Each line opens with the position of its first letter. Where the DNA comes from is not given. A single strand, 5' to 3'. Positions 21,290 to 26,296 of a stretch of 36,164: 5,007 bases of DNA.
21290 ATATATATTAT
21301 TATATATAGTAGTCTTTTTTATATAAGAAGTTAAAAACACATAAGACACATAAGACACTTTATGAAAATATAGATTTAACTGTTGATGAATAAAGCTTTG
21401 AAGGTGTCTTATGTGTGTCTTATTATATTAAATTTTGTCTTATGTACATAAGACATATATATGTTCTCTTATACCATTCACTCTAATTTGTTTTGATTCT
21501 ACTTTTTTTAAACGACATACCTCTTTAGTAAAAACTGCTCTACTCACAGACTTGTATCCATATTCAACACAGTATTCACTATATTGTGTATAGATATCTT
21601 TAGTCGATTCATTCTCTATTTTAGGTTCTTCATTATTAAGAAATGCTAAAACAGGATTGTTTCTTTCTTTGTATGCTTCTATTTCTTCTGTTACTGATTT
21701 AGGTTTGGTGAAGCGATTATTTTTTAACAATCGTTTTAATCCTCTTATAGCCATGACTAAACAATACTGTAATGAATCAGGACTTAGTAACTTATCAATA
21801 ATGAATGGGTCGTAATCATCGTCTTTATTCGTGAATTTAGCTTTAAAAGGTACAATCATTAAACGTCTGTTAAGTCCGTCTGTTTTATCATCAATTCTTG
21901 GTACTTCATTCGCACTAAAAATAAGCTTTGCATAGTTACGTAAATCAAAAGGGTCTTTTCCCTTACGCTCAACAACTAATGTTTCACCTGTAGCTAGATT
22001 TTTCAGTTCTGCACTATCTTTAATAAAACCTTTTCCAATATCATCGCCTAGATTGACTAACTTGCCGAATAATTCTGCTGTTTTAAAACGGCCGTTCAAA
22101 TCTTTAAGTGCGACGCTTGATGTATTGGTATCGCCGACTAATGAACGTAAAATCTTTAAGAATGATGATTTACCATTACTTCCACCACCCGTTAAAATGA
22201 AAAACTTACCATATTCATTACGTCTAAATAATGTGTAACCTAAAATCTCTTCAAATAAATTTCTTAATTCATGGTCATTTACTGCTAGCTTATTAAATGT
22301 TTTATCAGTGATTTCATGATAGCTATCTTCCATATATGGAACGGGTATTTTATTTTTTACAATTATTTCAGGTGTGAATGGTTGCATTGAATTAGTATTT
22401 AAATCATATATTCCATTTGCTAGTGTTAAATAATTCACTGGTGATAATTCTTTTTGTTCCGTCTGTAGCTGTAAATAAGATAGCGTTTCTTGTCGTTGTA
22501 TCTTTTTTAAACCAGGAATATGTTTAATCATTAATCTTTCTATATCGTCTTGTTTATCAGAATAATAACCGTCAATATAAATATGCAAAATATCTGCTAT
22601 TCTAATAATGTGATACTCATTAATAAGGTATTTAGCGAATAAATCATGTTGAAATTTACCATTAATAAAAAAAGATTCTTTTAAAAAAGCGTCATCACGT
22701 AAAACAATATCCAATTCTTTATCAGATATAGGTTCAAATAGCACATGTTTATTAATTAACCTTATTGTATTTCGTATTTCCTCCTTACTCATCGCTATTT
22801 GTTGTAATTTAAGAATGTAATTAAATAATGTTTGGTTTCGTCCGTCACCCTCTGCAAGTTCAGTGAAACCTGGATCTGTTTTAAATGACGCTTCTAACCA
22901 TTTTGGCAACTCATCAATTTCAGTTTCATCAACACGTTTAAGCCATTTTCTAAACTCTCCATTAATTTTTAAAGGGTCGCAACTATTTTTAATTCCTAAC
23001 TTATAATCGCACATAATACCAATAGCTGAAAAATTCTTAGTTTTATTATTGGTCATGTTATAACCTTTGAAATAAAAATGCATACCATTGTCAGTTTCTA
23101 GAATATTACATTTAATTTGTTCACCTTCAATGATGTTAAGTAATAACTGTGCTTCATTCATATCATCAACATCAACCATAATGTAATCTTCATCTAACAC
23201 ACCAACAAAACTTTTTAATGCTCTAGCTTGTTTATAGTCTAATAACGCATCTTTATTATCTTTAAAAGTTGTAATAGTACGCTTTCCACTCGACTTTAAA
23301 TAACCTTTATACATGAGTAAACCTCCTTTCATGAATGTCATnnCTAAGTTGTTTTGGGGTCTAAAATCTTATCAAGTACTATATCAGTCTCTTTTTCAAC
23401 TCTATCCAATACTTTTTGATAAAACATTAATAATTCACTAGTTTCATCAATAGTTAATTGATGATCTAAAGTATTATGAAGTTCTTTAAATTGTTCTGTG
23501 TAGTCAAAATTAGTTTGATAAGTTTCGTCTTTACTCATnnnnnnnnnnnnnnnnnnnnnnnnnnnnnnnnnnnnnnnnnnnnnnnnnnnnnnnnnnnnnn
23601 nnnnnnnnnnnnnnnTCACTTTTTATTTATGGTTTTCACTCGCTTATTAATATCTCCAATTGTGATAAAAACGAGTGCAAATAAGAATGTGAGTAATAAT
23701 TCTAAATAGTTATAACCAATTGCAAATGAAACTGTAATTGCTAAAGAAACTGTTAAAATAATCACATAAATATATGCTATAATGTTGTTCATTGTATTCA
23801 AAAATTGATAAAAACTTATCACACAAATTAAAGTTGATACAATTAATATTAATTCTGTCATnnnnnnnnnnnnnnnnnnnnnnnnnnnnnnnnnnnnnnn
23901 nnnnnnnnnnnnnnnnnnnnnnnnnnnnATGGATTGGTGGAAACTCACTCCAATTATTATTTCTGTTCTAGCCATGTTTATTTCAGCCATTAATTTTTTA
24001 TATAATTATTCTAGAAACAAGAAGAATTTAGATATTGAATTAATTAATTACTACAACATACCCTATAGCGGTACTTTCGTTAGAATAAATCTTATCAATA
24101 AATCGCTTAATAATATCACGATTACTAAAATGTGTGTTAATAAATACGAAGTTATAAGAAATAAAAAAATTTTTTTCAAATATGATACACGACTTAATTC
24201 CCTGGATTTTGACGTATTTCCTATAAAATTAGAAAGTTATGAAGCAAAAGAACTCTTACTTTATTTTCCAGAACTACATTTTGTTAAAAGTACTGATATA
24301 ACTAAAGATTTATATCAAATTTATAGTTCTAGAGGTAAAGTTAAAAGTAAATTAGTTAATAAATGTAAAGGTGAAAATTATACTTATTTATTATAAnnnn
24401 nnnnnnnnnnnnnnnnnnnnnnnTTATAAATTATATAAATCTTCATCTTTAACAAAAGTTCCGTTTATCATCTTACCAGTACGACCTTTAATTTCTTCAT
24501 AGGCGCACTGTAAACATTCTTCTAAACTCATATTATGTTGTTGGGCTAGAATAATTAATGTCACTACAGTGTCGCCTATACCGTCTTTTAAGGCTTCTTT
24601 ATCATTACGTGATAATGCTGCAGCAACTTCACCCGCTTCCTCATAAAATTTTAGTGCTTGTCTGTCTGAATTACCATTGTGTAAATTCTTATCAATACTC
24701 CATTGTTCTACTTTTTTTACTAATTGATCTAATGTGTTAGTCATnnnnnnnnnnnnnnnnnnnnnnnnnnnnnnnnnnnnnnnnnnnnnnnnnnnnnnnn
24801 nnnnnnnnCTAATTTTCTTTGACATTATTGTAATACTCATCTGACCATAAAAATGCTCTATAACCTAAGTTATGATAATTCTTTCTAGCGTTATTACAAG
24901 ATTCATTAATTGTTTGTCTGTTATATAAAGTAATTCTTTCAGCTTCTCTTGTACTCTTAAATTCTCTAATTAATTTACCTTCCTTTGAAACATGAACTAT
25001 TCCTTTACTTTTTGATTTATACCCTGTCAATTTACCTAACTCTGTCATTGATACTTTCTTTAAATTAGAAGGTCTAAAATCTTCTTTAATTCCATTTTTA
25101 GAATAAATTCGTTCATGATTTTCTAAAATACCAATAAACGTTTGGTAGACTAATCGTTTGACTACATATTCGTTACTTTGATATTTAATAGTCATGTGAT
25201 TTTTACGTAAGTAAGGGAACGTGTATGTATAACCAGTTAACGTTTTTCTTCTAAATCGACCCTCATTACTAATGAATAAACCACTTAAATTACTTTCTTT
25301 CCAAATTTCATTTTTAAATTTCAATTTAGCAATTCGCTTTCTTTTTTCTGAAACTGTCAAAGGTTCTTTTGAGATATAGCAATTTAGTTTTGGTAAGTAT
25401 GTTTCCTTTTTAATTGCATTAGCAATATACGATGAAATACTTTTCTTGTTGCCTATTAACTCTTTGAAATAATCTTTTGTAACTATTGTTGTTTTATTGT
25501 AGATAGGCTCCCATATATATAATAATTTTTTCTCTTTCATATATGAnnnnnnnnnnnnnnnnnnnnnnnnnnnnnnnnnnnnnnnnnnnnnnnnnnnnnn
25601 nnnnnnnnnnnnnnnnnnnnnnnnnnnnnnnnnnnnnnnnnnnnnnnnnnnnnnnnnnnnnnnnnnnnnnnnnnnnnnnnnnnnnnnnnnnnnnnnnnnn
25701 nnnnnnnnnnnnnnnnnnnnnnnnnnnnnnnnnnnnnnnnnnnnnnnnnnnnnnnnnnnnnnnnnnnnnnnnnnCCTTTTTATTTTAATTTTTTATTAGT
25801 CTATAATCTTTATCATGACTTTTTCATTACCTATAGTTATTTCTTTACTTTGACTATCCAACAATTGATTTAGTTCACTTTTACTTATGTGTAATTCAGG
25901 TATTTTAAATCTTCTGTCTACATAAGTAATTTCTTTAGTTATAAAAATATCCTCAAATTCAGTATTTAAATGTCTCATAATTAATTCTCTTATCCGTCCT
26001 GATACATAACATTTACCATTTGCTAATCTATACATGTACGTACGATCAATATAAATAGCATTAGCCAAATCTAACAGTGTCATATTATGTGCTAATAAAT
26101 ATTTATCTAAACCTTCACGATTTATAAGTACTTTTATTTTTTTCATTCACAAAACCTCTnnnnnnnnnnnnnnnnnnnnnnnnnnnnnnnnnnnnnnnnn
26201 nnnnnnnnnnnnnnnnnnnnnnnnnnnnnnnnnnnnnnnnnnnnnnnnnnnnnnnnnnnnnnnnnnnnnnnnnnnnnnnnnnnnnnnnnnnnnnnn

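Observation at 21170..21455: Iteron array with two palindromes flanking an AT-rich core immediately 3' of the primase gene - candidate replication origin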

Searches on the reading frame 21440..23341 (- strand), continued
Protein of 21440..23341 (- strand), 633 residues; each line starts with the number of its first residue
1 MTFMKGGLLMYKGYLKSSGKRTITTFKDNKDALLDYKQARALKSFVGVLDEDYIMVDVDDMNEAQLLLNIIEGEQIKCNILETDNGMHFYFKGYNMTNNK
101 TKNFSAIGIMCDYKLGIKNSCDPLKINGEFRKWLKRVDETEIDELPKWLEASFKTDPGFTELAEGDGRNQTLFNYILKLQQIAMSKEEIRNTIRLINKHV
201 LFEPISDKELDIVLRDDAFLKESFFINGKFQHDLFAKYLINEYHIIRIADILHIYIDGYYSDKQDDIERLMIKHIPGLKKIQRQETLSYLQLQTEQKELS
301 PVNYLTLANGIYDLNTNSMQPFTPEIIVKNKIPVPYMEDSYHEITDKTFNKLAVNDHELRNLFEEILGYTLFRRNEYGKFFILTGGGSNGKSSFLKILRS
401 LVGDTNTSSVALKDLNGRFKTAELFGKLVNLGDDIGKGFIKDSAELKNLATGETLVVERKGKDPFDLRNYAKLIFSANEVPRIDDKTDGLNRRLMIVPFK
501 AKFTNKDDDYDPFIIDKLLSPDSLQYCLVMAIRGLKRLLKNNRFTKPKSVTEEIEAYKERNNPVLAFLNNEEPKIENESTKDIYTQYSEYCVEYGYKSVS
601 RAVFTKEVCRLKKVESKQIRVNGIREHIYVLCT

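Call 74: fold_search(model_id=the predicted structure, library=pdb)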
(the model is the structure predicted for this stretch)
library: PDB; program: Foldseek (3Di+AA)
matches with E <= 10: 438; with E <= 0.001: 0
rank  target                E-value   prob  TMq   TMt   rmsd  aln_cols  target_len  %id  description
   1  7rr4                  2.3e-02  0.69  0.11  0.21  12.4       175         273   16  Structure of Deep-Sea Phage NrS-1 Primase-Polymerase N300 in complex with magnesium and pyrophosphate (released 2022-01-12)
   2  9aam_MODEL_1_B        3.4e-02  0.44  0.12  0.20  18.2       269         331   12  Integrated Structure of pRN1 DNA Primase in Complex with the First Two Base Pairs  (released 2026-03-25)
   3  6k9a                  5.2e-02  0.69  0.11  0.22  11.8       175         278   15  The complex of NrS-1 N terminal domain (1-305) with dGTP (released 2020-06-17)
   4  6jop                  6.5e-02  0.54  0.12  0.23  15.4       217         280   13  Crystal structures of phage NrS-1 N300-dNTPs-Mg2+ complex provide molecular mechanisms for substrate specificity (released 2019-06-26)
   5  6a9w                  7.3e-02  0.63  0.12  0.22  11.9       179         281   17  Structure of the bifunctional DNA primase-polymerase from phage NrS-1 (released 2019-03-13)
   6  7om0_A                8.6e-02  0.20  0.12  0.16  21.3       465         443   20  Structure of Primase-Helicase in SaPI5 (released 2022-07-13)
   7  7jgr_G                2.4e-01  0.47  0.09  0.14  15.0       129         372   12  Structure of Drosophila ORC bound to DNA (84 bp) and Cdc6 (released 2020-09-09)
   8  2v1u_A                2.6e-01  0.63  0.10  0.16  13.7       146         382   19  STRUCTURE OF THE AEROPYRUM PERNIX ORC1 PROTEIN IN COMPLEX WITH DNA (released 2007-09-18)
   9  8hwd_E                2.6e-01  0.15  0.07  0.15  17.1       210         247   17  Cryo-EM Structure of D5 ADP form (released 2024-01-10)
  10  9ily_C                4.0e-01  0.09  0.06  0.09  18.8       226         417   15  The Cryo-EM structure of MPXV E5 in the apo state (released 2025-06-18)
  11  7ola_B                4.2e-01  0.13  0.14  0.18  19.8       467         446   24  Structure of Primase-Helicase in SaPI5 (released 2022-07-13)
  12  5zhc_A                4.7e-01  0.75  0.09  0.41   5.8        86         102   17  Crystal structure of the PadR-family transcriptional regulator Rv3488 of Mycobacterium tuberculosis H37Rv (released 2018-10-17)
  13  2nl8_A                4.7e-01  0.44  0.06  0.26   5.1        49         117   14  The origin binding domain of the SV40 large T antigen bound non specifically to a 17 bp palindrome DNA (sites 1 and 3) (released 2006-12-12)
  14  6abq_A                4.9e-01  0.54  0.08  0.33   7.3        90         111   18  Crystal structure of transcription factor from Listeria monocytogenes (released 2019-06-05)
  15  7om0_D                4.9e-01  0.10  0.12  0.16  21.5       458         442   20  Structure of Primase-Helicase in SaPI5 (released 2022-07-13)
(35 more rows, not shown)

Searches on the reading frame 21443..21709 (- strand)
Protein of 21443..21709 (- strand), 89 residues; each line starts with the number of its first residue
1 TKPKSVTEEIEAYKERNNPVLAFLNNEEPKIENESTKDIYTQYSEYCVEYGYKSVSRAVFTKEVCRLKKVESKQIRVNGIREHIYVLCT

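Call 62: predict_structure(alignment_id=A4)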
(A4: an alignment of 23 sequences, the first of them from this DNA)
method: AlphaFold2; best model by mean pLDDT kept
length: 89 residues; sequences in the alignment: 23
mean_pLDDT: 84.3   pTM: 0.69
mean pLDDT of the five models: 84.3, 83.7, 78.8, 78.1, 77.5
residues with pLDDT >= 90: 42; 70-90: 30; 50-70: 15; < 50: 2
segments of 3 or more residues with pLDDT < 50: none
pLDDT, mean of each block of 10 residues (from residue 1): 57 72 88 90 94 91 91 88 87
secondary structure, 60 per line:
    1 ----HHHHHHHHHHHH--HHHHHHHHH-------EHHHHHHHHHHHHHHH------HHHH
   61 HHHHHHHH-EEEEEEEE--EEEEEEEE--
elements in order: H5-16 H19-27 H36-50 H57-68 E70-77 E80-87

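Call 64: fold_search(model_id=the predicted structure, library=pdb)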
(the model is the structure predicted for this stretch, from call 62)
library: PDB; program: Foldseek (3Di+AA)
matches with E <= 10: 948; with E <= 0.001: 0
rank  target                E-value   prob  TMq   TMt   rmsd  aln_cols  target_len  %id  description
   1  1dp7_P                5.0e-02  1.00  0.54  0.62   1.8        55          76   16  COCRYSTAL STRUCTURE OF RFX-DBD IN COMPLEX WITH ITS COGNATE X-BOX BINDING SITE (released 2000-03-06)
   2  2qby_A                5.0e-02  0.98  0.52  0.16   6.6        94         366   19  Crystal structure of a heterodimer of Cdc6/Orc1 initiators bound to origin DNA (from S. solfataricus) (released 2007-09-11)
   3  6abq_A                6.1e-02  0.77  0.37  0.32   7.1        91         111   16  Crystal structure of transcription factor from Listeria monocytogenes (released 2019-06-05)
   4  2v1u_A                7.0e-02  0.97  0.50  0.15   4.1        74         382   22  STRUCTURE OF THE AEROPYRUM PERNIX ORC1 PROTEIN IN COMPLEX WITH DNA (released 2007-09-18)
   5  8zjr_M                8.5e-02  0.99  0.59  0.63   3.2        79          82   15  Structure of nucleosome-bound RFX5 complex (released 2025-08-13)
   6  5zi8_B                1.1e-01  0.84  0.44  0.40   6.7        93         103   16  Crystal structure of the PadR-family transcriptional regulator Rv3488 of Mycobacterium tuberculosis H37Rv in complex w (released 2018-10-17)
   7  7jgr_G                1.2e-01  0.82  0.46  0.14   9.1        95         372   15  Structure of Drosophila ORC bound to DNA (84 bp) and Cdc6 (released 2020-09-09)
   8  9h9x_A                1.3e-01  0.84  0.47  0.41   4.6        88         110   17  Crystal structure of metal-free LmrR_V15Bpy in a closed state (released 2025-03-05)
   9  7wh4_A                1.3e-01  0.91  0.48  0.44   4.6        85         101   13  Crystal structure of the PadR-family transcriptional regulator Rv3488 of Mycobacterium tuberculosis H37Rv in complex w (released 2022-02-09)
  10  6abt_A                1.3e-01  0.66  0.33  0.31   4.1        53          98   19  Crystal structure of transcription factor from Listeria monocytogenes (released 2019-06-05)
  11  9ire_A                1.4e-01  0.60  0.41  0.29   5.5        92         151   18  CRYSTAL STRUCTURE OF Bacillus cereus FERRIC UPTAKE REGULATOR (released 2025-07-23)
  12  2qby_B                1.6e-01  0.96  0.51  0.15   3.6        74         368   19  Crystal structure of a heterodimer of Cdc6/Orc1 initiators bound to origin DNA (from S. solfataricus) (released 2007-09-11)
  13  9gm7_C                1.6e-01  0.77  0.49  0.13   9.4       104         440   18  MukBEF in a nucleotide-bound state with open neck gate (monomer) (released 2025-03-26)
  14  8qdh_B                1.7e-01  0.75  0.46  0.39   4.5        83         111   17  Engineered LmrR carrying a cyclic boronate ester formed between Tris and p-boronophenylalanine at position 89 (released 2024-05-01)
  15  4ejo_A                1.8e-01  0.77  0.43  0.37   5.8        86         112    9  Crystal structure of padr family transcriptional regulator from Eggerthella lenta DSM 2243 (released 2012-04-25)
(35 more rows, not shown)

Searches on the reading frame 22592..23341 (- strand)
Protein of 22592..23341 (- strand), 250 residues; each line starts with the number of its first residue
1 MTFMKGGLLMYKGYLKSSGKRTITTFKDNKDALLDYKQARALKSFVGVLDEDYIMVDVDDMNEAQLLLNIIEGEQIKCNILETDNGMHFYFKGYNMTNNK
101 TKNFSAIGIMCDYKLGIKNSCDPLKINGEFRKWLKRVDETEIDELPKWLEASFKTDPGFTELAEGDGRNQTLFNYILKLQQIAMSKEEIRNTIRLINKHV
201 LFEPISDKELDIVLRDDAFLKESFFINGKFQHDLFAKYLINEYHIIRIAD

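Call 72: search_protein_families(library=pfam, proteins=[window:22592-23341:-], max_evalue=10)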
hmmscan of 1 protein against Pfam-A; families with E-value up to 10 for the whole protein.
window:22592-23341:- (250 aa): 3 families
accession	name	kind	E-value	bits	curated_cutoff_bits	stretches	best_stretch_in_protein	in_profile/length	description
PF08708.16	PriCT_1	-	0.13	12.3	21.1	1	167-212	12-56/67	Primase C terminal 1 (PriCT-1)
PF21733.3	Death_3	-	0.15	12.6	27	1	125-152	54-81/106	Death domain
PF13727.12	CoA_binding_3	-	0.21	12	25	1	80-145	83-145/175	CoA-binding domain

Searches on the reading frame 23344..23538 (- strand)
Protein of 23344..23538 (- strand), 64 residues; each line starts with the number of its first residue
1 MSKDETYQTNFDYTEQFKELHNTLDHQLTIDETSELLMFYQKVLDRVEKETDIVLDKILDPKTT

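Call 8: search_protein_families(library=pfam, proteins=[window:23344-23538:-], max_evalue=0.01)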
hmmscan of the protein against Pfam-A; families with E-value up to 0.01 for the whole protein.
window:23344-23538:- (64 aa): 0 families

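Call 9: search_protein_families(library=phrogs, proteins=[window:23344-23538:-], max_evalue=0.001)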
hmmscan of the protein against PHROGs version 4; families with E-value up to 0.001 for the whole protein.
window:23344-23538:- (64 aa): 1 family
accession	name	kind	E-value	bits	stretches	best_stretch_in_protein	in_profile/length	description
phrog_27763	-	unknown function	1e-46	158.2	1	1-64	1-64/64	-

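Call 43: search_protein_families(library=ncbifam, proteins=[window:23344-23538:-], max_evalue=0.01)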
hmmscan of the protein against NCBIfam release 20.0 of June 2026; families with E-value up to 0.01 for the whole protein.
window:23344-23538:- (64 aa): 0 families

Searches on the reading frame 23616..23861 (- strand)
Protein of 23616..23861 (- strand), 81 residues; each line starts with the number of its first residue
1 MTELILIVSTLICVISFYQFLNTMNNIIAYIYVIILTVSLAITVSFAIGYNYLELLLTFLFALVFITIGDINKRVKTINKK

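Call 8: search_protein_families(library=pfam, proteins=[window:23616-23861:-], max_evalue=0.01)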
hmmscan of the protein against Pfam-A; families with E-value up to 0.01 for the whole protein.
window:23616-23861:- (81 aa): 0 families

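Call 9: search_protein_families(library=phrogs, proteins=[window:23616-23861:-], max_evalue=0.001)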
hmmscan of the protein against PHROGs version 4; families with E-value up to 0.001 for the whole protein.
window:23616-23861:- (81 aa): 2 families
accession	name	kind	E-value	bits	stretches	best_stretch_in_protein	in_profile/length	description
phrog_29501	-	unknown function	7.8e-52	174.6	1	1-81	1-81/81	-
phrog_36419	-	unknown function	3e-06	28.3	1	1-73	1-74/154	-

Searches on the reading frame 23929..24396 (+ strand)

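Call 8: search_protein_families(library=pfam, proteins=[window:23929-24396:+], max_evalue=0.01)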
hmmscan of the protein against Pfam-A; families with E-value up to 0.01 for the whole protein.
window:23929-24396:+ (155 aa): 0 families

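Call 9: search_protein_families(library=phrogs, proteins=[window:23929-24396:+], max_evalue=0.001)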
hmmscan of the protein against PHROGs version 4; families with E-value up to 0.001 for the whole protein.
window:23929-24396:+ (155 aa): 1 family
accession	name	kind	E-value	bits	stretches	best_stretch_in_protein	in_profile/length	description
phrog_17486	-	unknown function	1.5e-67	227.2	1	1-153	1-150/161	-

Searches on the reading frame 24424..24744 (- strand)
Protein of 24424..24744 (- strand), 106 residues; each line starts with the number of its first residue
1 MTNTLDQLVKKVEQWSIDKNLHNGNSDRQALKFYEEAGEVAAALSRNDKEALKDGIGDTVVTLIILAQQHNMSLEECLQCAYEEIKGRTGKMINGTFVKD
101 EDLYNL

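Call 8: search_protein_families(library=pfam, proteins=[window:24424-24744:-], max_evalue=0.01)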
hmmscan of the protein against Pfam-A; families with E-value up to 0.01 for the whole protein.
window:24424-24744:- (106 aa): 3 families
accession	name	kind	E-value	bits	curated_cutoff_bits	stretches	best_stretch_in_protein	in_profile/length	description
PF01503.22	PRA-PH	-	1e-06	29.5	21.3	1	3-79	6-80/86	Phosphoribosyl-ATP pyrophosphohydrolase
PF03819.22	MazG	-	1.4e-06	28.9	22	1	34-88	11-69/74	MazG nucleotide pyrophosphohydrolase domain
PF12643.12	MazG-like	-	0.00065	20.3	27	1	36-79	18-60/85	MazG-like family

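Call 9: search_protein_families(library=phrogs, proteins=[window:24424-24744:-], max_evalue=0.001)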
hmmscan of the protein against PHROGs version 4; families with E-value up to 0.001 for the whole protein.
window:24424-24744:- (106 aa): 9 families
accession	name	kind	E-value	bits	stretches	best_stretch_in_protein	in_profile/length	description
phrog_14652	-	DNA, RNA and nucleotide metabolism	7.3e-49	167.5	1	3-104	159-260/261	DNA binding protein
phrog_1992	-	other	8.1e-44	151.4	2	3-73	90-161/293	MazG-like pyrophosphatase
phrog_715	-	other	1.1e-38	133.2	1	2-104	3-120/123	MazG-like pyrophosphatase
phrog_28554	-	other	2.3e-32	113.5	1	5-103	135-234/236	MazG-like pyrophosphatase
phrog_1994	-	DNA, RNA and nucleotide metabolism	1.2e-31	110.9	1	2-103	64-170/170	DNA binding protein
phrog_7855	-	other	1e-27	98.6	2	3-66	103-167/291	mazG nucleotide pyrophosphohydrolase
phrog_31057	-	unknown function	6.4e-15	56.2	1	2-69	129-196/309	-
phrog_14932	-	DNA, RNA and nucleotide metabolism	4.8e-09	36.7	1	84-103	15-34/35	DNA binding protein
phrog_10269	-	unknown function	1.1e-06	29.5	1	7-80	10-84/299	-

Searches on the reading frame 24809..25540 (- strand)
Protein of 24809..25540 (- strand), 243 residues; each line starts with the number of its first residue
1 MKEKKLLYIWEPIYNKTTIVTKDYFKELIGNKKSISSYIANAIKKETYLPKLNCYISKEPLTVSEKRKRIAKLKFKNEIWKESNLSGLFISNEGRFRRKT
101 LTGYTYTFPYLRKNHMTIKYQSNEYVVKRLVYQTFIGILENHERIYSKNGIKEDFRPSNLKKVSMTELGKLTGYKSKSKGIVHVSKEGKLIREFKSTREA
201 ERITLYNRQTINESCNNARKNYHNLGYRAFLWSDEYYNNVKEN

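Call 8: search_protein_families(library=pfam, proteins=[window:24809-25540:-], max_evalue=0.01)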
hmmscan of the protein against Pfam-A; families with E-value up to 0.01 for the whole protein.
window:24809-25540:- (243 aa): 1 family
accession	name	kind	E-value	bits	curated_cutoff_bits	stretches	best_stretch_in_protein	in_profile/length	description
PF13392.12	HNH_3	-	0.0018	18.3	24.8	1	127-168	3-44/46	HNH endonuclease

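Call 9: search_protein_families(library=phrogs, proteins=[window:24809-25540:-], max_evalue=0.001)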
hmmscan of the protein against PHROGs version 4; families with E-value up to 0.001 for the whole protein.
window:24809-25540:- (243 aa): 1 family
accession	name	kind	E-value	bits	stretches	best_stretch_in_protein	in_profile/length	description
phrog_959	-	DNA, RNA and nucleotide metabolism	1.5e-10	42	1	75-161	3-95/138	HNH endonuclease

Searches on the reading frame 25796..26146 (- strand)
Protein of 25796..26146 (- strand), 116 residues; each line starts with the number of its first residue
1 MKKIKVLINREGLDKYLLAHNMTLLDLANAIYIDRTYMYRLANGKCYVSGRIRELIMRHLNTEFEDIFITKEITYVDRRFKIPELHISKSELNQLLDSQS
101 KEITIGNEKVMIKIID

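Call 10: search_protein_families(library=phrogs, proteins=[window:25796-26146:-], max_evalue=0.001)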
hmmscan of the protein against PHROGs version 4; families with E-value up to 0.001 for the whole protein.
window:25796-26146:- (116 aa): 3 families
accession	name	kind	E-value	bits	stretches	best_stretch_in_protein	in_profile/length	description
phrog_3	-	transcription regulation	2e-06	28.8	1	9-84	89-164/430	transcriptional repressor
phrog_3642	-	DNA, RNA and nucleotide metabolism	0.00025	21.9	1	5-70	4-71/79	HTH DNA binding protein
phrog_11451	-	transcription regulation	0.00052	21.4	1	13-71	10-68/98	CI-like repressor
